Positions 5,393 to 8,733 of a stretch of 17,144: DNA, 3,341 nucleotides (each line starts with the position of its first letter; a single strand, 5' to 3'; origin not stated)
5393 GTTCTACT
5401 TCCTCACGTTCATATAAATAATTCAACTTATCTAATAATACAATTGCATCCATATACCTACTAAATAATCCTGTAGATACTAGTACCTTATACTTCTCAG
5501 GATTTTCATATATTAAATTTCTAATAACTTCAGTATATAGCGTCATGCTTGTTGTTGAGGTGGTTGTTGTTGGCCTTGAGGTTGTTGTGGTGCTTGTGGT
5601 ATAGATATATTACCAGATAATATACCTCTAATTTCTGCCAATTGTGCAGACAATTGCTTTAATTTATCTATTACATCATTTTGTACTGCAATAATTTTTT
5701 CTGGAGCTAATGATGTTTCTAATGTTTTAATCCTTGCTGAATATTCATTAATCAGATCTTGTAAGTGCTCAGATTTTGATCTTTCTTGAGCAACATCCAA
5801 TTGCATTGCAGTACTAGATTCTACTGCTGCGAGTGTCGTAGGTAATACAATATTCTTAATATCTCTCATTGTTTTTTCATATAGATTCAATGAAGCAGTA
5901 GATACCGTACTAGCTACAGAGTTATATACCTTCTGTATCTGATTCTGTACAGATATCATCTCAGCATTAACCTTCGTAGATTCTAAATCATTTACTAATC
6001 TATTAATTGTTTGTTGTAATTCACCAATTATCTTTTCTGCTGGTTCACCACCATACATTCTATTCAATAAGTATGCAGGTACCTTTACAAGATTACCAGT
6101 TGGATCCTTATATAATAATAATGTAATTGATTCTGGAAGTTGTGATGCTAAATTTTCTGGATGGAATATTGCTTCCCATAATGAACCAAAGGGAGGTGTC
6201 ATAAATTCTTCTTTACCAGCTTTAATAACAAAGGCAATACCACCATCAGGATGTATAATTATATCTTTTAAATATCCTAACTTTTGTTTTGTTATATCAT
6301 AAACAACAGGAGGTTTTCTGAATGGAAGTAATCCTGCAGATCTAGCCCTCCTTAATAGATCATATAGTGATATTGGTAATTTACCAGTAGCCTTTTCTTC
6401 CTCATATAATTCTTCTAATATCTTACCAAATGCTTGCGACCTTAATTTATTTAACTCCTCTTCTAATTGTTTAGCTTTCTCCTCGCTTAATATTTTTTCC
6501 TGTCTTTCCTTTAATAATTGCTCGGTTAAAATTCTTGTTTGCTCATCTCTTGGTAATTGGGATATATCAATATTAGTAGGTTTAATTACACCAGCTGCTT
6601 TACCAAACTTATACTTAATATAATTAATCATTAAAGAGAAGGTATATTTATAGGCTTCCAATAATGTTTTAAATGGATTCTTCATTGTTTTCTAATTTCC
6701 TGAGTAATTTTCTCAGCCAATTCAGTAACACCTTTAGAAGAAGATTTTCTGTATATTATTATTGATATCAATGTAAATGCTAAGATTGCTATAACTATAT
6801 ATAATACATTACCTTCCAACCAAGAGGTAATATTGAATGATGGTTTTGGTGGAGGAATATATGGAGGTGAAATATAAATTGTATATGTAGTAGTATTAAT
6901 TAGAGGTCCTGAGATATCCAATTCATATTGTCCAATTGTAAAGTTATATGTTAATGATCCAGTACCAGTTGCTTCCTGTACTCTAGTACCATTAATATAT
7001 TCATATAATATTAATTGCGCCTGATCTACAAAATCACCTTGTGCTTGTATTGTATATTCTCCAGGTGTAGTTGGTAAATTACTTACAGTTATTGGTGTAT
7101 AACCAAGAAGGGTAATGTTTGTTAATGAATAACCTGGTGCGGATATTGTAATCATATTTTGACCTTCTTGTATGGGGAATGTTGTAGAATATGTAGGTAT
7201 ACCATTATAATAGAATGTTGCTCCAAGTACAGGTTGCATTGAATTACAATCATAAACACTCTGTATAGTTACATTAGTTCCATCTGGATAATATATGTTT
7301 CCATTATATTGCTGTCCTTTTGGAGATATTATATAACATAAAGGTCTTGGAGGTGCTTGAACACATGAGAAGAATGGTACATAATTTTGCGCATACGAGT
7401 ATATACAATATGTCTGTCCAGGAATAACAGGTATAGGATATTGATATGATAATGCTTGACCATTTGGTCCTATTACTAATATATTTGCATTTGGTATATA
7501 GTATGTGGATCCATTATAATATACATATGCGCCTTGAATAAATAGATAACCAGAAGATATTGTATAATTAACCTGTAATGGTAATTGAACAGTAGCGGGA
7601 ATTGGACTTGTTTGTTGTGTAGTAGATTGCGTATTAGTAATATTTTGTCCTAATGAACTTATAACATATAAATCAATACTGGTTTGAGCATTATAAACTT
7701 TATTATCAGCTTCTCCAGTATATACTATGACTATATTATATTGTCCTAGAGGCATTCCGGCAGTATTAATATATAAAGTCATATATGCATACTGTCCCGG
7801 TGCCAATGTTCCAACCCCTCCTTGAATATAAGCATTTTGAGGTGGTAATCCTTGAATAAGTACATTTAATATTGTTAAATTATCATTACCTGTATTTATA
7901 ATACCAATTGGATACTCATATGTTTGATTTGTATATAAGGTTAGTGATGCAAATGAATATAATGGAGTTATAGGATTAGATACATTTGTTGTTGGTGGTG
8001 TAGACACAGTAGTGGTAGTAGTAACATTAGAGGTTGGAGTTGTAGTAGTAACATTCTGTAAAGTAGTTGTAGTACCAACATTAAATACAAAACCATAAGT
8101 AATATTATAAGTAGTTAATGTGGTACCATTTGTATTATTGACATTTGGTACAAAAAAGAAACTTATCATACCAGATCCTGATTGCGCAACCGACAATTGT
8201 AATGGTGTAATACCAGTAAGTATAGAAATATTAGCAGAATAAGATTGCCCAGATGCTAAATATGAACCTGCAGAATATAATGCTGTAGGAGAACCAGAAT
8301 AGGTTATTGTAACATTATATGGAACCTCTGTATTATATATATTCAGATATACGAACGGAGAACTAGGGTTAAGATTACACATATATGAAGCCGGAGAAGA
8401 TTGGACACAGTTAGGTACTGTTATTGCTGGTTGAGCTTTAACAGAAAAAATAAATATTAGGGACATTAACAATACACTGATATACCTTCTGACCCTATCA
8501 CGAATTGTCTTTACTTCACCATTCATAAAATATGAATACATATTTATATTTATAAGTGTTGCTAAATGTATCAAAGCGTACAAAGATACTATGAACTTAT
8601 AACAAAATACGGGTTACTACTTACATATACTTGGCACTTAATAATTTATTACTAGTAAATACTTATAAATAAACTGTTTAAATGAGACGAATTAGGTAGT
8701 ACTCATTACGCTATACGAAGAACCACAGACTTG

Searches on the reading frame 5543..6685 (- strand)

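Call 6: search_protein_families(library=pfam, proteins=[window:5543-6685:-], max_evalue=0.01)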
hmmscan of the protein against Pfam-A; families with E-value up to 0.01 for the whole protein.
window:5543-6685:- (380 aa): 0 families

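Call 16: search_protein_families(library=phrogs, proteins=[window:5543-6685:-], max_evalue=0.01)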
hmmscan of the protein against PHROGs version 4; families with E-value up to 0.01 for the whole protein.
window:5543-6685:- (380 aa): 0 families

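Call 35: search_protein_families(library=pfam, proteins=[L088:14322-14681:+, L088:14685-15104:-, L088:15140-15490:+, L088:15502-16767:+, L090:11067-11723:-, L090:11790-12449:+, L090:12768-13355:+], max_evalue=0.05)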
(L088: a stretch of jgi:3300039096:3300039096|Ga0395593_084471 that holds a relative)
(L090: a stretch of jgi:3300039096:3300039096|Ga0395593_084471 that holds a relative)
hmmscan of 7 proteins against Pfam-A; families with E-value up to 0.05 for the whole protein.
L088:14322-14681:+ (119 aa): 0 families

L088:14685-15104:- (139 aa): 0 families

L088:15140-15490:+ (116 aa): 0 families

L088:15502-16767:+ (421 aa): 5 families
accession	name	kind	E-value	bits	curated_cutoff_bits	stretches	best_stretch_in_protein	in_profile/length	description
PF00534.26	Glycos_transf_1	-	4.4e-24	85.4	26.4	1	229-394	5-167/172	Glycosyl transferases group 1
PF13692.12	Glyco_trans_1_4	-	3.3e-16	60.3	27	1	240-383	2-141/142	Glycosyl transferases group 1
PF13524.12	Glyco_trans_1_2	-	0.00027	21.3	25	1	262-406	7-134/144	Glycosyl transferase-like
PF19200.6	MupG_N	-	0.0015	18.5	24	0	48-100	11-66/237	6-phospho-N-acetylmuramidase, N-terminal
PF20706.3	GT4-conflict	-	0.0033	16.9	26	1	267-346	229-309/385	Family 4 Glycosyltransferase in conflict systems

L090:11067-11723:- (218 aa): 0 families

L090:11790-12449:+ (219 aa): 0 families

L090:12768-13355:+ (195 aa): 1 family
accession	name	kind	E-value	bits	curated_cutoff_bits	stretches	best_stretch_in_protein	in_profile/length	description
PF20829.2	Acr30-35_AcrF1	-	0.0054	17.4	30.5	1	84-112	1-29/78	Anti-CRISPR protein Acr30-35/AcrF1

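Call 36: search_protein_families(library=ncbifam, proteins=[window:5543-6685:-, L088:14322-14681:+], max_evalue=0.05)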
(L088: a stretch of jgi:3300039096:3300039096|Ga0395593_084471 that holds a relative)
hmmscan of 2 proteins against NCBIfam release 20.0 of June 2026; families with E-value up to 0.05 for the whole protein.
window:5543-6685:- (380 aa): 0 families

L088:14322-14681:+ (119 aa): 0 families

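Call 90: search_protein_families(library=pfam, proteins=[L090:12439-12660:-, L088:16805-16969:-], max_evalue=0.05)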
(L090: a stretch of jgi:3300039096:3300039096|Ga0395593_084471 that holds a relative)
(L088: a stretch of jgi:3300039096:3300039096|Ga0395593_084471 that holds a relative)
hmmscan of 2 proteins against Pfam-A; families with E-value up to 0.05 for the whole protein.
L090:12439-12660:- (73 aa): 1 family
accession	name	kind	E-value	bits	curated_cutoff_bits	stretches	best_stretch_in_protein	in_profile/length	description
PF11505.13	DUF3216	-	0.018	15.7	25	1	39-72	52-85/91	Protein of unknown function (DUF3216)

L088:16805-16969:- (54 aa): 0 families

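Call 97: search_protein_families(library=pfam, proteins=[L101:2-1447:+, L101:1461-1784:-, L101:1836-2138:-, L101:2229-3182:+], max_evalue=0.01)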
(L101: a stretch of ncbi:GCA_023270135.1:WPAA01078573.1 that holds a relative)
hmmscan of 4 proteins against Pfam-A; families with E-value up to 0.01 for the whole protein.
L101:2-1447:+ (481 aa): 5 families
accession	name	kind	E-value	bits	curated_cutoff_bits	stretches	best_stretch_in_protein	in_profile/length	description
PF00534.26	Glycos_transf_1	-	2.4e-24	86.2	26.4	1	289-456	5-169/172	Glycosyl transferases group 1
PF13692.12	Glyco_trans_1_4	-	1.5e-15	58.1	27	1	300-443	2-141/142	Glycosyl transferases group 1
PF09754.15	PAC2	-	3.9e-08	33.8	25.8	1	11-114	117-213/215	PAC2 family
PF13524.12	Glyco_trans_1_2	-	0.00034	21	25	1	322-467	7-135/144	Glycosyl transferase-like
PF20706.3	GT4-conflict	-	0.0046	16.4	26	1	359-406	261-309/385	Family 4 Glycosyltransferase in conflict systems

L101:1461-1784:- (107 aa): 2 families
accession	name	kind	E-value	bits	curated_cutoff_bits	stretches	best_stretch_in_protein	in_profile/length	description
PF11363.13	DUF3164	-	0.0057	16.7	23.7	1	16-71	12-67/194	Protein of unknown function (DUF3164)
PF06850.17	PHB_depo_C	-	0.0087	16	27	0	58-106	62-110/203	PHB de-polymerase C-terminus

L101:1836-2138:- (100 aa): 0 families

L101:2229-3182:+ (317 aa): 0 families

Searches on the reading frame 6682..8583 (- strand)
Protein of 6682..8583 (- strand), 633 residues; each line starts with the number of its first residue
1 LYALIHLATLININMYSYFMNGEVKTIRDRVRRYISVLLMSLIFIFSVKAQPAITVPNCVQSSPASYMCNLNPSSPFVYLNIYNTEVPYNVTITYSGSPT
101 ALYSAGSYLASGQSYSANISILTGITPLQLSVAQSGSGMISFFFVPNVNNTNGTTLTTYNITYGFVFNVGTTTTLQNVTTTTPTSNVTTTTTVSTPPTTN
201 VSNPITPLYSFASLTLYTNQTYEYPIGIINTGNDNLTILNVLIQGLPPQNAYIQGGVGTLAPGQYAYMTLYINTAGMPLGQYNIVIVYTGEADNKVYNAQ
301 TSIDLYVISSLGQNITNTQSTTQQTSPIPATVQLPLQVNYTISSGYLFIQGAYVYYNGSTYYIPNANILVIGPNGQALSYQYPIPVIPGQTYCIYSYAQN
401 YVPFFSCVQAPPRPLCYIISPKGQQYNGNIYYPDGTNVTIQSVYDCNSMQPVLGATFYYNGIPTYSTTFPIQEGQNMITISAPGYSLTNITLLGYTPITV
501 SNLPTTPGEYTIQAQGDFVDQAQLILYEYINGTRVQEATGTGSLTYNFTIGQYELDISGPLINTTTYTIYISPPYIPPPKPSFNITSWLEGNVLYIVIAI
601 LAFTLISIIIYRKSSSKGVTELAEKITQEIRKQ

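Call 6: search_protein_families(library=pfam, proteins=[window:6682-8583:-], max_evalue=0.01)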
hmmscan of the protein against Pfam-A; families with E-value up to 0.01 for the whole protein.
window:6682-8583:- (633 aa): 0 families

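Call 16: search_protein_families(library=phrogs, proteins=[window:6682-8583:-], max_evalue=0.01)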
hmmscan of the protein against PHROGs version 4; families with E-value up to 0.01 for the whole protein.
window:6682-8583:- (633 aa): 0 families

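Call 35: search_protein_families(library=pfam, proteins=[L088:14322-14681:+, L088:14685-15104:-, L088:15140-15490:+, L088:15502-16767:+, L090:11067-11723:-, L090:11790-12449:+, L090:12768-13355:+], max_evalue=0.05)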
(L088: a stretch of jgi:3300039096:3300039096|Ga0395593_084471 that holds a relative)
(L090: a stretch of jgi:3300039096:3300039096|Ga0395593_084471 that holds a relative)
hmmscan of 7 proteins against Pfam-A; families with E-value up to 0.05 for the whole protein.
L088:14322-14681:+ (119 aa): 0 families

L088:14685-15104:- (139 aa): 0 families

L088:15140-15490:+ (116 aa): 0 families

L088:15502-16767:+ (421 aa): 5 families
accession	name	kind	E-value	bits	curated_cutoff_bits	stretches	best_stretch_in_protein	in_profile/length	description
PF00534.26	Glycos_transf_1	-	4.4e-24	85.4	26.4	1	229-394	5-167/172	Glycosyl transferases group 1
PF13692.12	Glyco_trans_1_4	-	3.3e-16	60.3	27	1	240-383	2-141/142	Glycosyl transferases group 1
PF13524.12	Glyco_trans_1_2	-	0.00027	21.3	25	1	262-406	7-134/144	Glycosyl transferase-like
PF19200.6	MupG_N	-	0.0015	18.5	24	0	48-100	11-66/237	6-phospho-N-acetylmuramidase, N-terminal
PF20706.3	GT4-conflict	-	0.0033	16.9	26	1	267-346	229-309/385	Family 4 Glycosyltransferase in conflict systems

L090:11067-11723:- (218 aa): 0 families

L090:11790-12449:+ (219 aa): 0 families

L090:12768-13355:+ (195 aa): 1 family
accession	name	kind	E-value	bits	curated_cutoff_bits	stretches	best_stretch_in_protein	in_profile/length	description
PF20829.2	Acr30-35_AcrF1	-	0.0054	17.4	30.5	1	84-112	1-29/78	Anti-CRISPR protein Acr30-35/AcrF1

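Call 36: search_protein_families(library=ncbifam, proteins=[window:6682-8583:-, L088:14322-14681:+], max_evalue=0.05)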
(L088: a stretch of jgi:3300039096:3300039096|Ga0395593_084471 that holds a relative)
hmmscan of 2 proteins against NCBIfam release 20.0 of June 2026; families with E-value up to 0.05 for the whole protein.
window:6682-8583:- (633 aa): 0 families

L088:14322-14681:+ (119 aa): 0 families

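Call 57: search_dna_similar(query=window:6682-8583:-, collection=phages, mode=protein, max_evalue=0.001)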
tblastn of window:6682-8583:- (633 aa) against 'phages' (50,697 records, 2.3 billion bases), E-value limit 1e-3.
No match.

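Call 90: search_protein_families(library=pfam, proteins=[L090:12439-12660:-, L088:16805-16969:-], max_evalue=0.05)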
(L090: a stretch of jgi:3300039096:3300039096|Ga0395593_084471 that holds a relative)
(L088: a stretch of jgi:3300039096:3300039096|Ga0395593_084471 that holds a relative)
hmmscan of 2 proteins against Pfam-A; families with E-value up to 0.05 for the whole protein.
L090:12439-12660:- (73 aa): 1 family
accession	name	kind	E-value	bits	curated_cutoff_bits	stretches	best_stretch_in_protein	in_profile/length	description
PF11505.13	DUF3216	-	0.018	15.7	25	1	39-72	52-85/91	Protein of unknown function (DUF3216)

L088:16805-16969:- (54 aa): 0 families

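Call 97: search_protein_families(library=pfam, proteins=[L101:2-1447:+, L101:1461-1784:-, L101:1836-2138:-, L101:2229-3182:+], max_evalue=0.01)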
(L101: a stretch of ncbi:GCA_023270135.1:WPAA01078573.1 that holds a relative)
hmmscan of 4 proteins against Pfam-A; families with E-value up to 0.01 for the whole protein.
L101:2-1447:+ (481 aa): 5 families
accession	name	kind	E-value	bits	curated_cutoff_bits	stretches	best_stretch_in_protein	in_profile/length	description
PF00534.26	Glycos_transf_1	-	2.4e-24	86.2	26.4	1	289-456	5-169/172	Glycosyl transferases group 1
PF13692.12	Glyco_trans_1_4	-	1.5e-15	58.1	27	1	300-443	2-141/142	Glycosyl transferases group 1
PF09754.15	PAC2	-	3.9e-08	33.8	25.8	1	11-114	117-213/215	PAC2 family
PF13524.12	Glyco_trans_1_2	-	0.00034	21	25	1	322-467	7-135/144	Glycosyl transferase-like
PF20706.3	GT4-conflict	-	0.0046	16.4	26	1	359-406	261-309/385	Family 4 Glycosyltransferase in conflict systems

L101:1461-1784:- (107 aa): 2 families
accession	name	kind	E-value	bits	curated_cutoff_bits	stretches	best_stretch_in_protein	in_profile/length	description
PF11363.13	DUF3164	-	0.0057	16.7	23.7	1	16-71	12-67/194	Protein of unknown function (DUF3164)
PF06850.17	PHB_depo_C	-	0.0087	16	27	0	58-106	62-110/203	PHB de-polymerase C-terminus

L101:1836-2138:- (100 aa): 0 families

L101:2229-3182:+ (317 aa): 0 families
